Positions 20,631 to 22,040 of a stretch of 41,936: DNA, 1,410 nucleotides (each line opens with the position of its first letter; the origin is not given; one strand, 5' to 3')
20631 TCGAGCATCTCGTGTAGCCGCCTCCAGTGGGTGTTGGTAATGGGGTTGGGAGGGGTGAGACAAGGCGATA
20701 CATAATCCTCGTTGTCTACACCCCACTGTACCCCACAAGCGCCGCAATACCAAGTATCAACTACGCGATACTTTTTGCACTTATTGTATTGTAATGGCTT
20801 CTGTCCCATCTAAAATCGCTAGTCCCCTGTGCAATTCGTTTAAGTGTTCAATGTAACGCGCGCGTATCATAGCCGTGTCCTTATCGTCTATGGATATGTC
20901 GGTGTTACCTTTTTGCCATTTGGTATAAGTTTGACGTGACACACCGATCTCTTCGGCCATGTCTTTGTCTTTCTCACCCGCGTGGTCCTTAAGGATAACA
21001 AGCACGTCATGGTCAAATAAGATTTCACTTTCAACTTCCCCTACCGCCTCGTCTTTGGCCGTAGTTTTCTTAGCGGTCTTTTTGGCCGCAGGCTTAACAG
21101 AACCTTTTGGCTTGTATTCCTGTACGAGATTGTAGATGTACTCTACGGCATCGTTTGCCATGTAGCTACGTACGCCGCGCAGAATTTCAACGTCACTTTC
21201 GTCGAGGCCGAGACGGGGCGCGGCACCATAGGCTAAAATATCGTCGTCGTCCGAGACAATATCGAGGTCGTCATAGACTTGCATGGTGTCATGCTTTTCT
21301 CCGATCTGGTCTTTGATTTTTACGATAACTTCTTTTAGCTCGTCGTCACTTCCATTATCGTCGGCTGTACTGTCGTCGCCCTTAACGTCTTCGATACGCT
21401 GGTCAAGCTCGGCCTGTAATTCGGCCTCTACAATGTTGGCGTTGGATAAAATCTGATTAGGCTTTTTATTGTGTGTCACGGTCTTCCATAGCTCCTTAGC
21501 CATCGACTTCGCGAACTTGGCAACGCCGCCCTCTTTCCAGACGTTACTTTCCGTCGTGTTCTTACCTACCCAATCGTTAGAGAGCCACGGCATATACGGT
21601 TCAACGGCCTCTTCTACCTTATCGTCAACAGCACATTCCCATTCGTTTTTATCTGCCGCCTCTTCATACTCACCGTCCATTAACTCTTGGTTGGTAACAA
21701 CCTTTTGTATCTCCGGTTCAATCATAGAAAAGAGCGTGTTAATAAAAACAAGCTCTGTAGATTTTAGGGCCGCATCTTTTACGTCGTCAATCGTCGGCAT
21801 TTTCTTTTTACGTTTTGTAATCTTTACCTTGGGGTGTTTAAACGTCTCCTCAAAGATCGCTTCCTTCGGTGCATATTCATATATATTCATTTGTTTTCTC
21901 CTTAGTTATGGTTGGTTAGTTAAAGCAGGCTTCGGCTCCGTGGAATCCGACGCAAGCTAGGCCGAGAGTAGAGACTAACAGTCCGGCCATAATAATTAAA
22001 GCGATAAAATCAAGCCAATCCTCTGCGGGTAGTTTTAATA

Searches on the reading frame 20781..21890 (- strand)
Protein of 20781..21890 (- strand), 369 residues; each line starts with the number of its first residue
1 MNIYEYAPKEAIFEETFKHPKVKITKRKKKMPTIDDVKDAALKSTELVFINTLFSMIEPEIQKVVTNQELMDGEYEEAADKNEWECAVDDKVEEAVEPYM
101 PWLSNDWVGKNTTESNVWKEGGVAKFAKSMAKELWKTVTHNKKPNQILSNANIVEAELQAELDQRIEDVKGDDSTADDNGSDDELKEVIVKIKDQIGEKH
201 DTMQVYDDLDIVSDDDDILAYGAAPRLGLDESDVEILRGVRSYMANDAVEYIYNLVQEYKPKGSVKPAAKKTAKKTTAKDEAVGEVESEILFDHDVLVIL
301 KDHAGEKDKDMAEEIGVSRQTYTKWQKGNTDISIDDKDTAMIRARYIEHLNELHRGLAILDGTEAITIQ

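Call 7: search_protein_families(library=pfam, proteins=[window:20781-21890:-], max_evalue=0.01)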
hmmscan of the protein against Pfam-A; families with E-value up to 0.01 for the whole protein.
window:20781-21890:- (369 aa): 3 families
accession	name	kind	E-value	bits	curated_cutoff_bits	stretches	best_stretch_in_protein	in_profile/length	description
PF01381.28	HTH_3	-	0.0023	18.4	23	1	309-335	13-39/55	Helix-turn-helix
PF13022.12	HTH_Tnp_1_2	-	0.0043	17.6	27.9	0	299-332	20-53/122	Helix-turn-helix of insertion element transposase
PF13384.12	HTH_23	-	0.0092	16.2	24.6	0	298-327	9-39/50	Homeodomain-like domain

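Call 8: search_protein_families(library=phrogs, proteins=[window:20781-21890:-], max_evalue=0.01)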
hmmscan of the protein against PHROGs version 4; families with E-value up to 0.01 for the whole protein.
window:20781-21890:- (369 aa): 7 families
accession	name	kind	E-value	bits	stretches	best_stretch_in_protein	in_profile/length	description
phrog_2328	-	transcription regulation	0.00025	21.8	1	298-335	21-58/128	transcriptional repressor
phrog_2538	-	head and packaging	0.0012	20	1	304-328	17-41/129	terminase small subunit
phrog_8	-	transcription regulation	0.0019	18.7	1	301-335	86-119/346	transcriptional regulator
phrog_1124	-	transcription regulation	0.0033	18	1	302-338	18-53/177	transcriptional regulator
phrog_7344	-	head and packaging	0.0057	17.9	1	292-331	25-53/161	terminase small subunit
phrog_6962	-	unknown function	0.0065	17.7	0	311-331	20-40/73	-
phrog_638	-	transcription regulation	0.0073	17.2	0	306-337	18-47/145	transcriptional regulator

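Call 46: find_related_loci(query=window:20781-21890:-, collection=viral_contigs, flank=9000)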
Query window:20781-21890:- (369 aa) in viral_contigs; peptide patterns used: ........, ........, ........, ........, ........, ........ (x = any residue, [..] = any of these).
2 stretches matched a pattern, but none encodes a relative of the query by tblastn (E <= 1e-3).
